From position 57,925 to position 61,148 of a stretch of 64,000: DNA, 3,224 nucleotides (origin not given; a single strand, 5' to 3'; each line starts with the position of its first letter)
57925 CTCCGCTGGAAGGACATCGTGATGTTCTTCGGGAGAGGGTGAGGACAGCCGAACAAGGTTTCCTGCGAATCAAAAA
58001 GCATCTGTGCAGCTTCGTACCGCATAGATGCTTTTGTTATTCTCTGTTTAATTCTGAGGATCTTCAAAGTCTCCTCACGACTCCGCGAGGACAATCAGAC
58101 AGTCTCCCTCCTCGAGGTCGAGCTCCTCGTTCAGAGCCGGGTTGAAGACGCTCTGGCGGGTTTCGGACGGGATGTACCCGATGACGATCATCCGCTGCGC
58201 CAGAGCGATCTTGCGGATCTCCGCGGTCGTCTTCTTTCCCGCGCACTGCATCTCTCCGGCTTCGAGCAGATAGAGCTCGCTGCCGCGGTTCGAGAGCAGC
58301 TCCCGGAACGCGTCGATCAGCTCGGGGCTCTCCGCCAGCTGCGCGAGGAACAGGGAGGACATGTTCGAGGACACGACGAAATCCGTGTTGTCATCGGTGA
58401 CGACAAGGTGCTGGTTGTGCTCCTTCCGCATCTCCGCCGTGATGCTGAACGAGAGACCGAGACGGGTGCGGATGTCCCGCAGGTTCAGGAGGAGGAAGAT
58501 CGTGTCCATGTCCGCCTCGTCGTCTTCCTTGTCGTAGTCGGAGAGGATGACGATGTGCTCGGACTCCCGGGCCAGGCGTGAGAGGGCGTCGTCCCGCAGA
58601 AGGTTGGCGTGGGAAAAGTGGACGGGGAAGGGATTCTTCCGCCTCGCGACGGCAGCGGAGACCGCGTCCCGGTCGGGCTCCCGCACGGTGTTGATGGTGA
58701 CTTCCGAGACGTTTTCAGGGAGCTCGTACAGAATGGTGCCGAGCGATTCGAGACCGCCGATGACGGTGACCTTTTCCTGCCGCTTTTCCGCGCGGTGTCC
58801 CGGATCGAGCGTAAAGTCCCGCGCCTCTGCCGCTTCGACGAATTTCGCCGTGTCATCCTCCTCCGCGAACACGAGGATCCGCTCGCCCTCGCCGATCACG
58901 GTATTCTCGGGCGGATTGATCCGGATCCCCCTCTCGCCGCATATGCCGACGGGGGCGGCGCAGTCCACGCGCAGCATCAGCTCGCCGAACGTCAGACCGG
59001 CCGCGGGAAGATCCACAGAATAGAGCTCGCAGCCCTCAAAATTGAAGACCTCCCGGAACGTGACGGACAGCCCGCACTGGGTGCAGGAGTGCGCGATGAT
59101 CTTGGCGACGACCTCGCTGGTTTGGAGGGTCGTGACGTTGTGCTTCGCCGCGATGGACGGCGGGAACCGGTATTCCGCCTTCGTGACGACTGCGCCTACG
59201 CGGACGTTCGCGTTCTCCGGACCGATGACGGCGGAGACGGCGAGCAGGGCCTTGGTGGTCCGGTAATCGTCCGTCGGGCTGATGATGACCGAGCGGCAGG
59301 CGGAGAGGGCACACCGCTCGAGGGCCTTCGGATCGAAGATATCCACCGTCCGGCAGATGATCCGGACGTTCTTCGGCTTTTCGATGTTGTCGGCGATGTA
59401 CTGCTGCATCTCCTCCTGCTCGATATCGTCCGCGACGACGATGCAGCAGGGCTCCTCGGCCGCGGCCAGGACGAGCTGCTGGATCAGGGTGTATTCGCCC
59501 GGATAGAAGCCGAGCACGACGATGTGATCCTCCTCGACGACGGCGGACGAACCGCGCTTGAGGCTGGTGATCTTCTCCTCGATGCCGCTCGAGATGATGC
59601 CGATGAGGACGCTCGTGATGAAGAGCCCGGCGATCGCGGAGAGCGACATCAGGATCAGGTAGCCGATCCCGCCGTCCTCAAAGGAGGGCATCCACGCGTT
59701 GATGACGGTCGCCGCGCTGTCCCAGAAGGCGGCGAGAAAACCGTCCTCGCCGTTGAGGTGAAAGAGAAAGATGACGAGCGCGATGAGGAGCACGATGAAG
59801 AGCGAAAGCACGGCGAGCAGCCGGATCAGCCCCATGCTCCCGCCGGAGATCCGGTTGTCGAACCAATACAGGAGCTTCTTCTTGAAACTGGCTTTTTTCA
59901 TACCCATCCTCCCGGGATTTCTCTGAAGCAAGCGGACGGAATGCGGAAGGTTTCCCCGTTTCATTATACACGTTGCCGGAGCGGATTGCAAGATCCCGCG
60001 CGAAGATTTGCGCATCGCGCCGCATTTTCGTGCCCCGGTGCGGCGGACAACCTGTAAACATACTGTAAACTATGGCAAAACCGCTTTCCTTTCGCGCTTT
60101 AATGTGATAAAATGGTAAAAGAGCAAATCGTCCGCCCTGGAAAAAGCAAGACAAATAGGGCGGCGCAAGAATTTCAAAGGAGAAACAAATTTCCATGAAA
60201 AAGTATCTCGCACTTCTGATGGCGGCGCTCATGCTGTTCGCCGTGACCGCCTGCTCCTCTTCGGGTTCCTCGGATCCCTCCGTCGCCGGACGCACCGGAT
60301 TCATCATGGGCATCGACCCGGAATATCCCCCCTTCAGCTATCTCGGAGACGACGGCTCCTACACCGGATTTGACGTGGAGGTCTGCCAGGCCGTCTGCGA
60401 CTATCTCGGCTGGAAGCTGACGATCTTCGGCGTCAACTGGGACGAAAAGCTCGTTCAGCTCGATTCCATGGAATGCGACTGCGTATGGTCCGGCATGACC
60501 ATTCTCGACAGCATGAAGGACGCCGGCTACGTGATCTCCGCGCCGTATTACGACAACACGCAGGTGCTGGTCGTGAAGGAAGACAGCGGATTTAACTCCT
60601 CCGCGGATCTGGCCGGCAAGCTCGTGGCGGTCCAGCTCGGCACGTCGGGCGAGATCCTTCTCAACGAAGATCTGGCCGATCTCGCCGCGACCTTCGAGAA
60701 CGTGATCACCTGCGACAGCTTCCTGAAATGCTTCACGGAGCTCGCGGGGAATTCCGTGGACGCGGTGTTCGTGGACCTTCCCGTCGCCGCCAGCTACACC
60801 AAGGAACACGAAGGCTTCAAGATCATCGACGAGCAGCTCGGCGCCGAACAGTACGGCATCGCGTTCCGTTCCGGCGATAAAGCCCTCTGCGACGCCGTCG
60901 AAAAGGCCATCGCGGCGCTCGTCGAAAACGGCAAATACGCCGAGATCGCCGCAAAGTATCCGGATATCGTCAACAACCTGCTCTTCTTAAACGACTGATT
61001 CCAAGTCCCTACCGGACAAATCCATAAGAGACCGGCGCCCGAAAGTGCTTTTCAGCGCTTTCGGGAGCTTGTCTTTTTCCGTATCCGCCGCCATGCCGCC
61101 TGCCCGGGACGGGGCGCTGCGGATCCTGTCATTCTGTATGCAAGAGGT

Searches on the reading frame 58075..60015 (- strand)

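Call 25: search_protein_families(library=pfam, proteins=[window:58075-60015:-], max_evalue=0.00001)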
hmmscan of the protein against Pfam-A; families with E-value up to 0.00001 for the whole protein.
window:58075-60015:- (646 aa): 1 family
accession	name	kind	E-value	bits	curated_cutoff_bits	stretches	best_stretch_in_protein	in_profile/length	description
PF06241.17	Castor_Poll_mid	-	2.5e-19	69.7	26.7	1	301-394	2-98/104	Castor and Pollux, part of voltage-gated ion channel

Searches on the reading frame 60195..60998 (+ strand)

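Call 25: search_protein_families(library=pfam, proteins=[window:60195-60998:+], max_evalue=0.00001)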
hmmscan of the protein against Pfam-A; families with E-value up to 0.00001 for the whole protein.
window:60195-60998:+ (267 aa): 1 family
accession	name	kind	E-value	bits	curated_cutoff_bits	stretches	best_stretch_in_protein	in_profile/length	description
PF00497.25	SBP_bac_3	-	5.8e-31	107.4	26.4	1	37-255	2-129/132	Bacterial extracellular solute-binding proteins, family 3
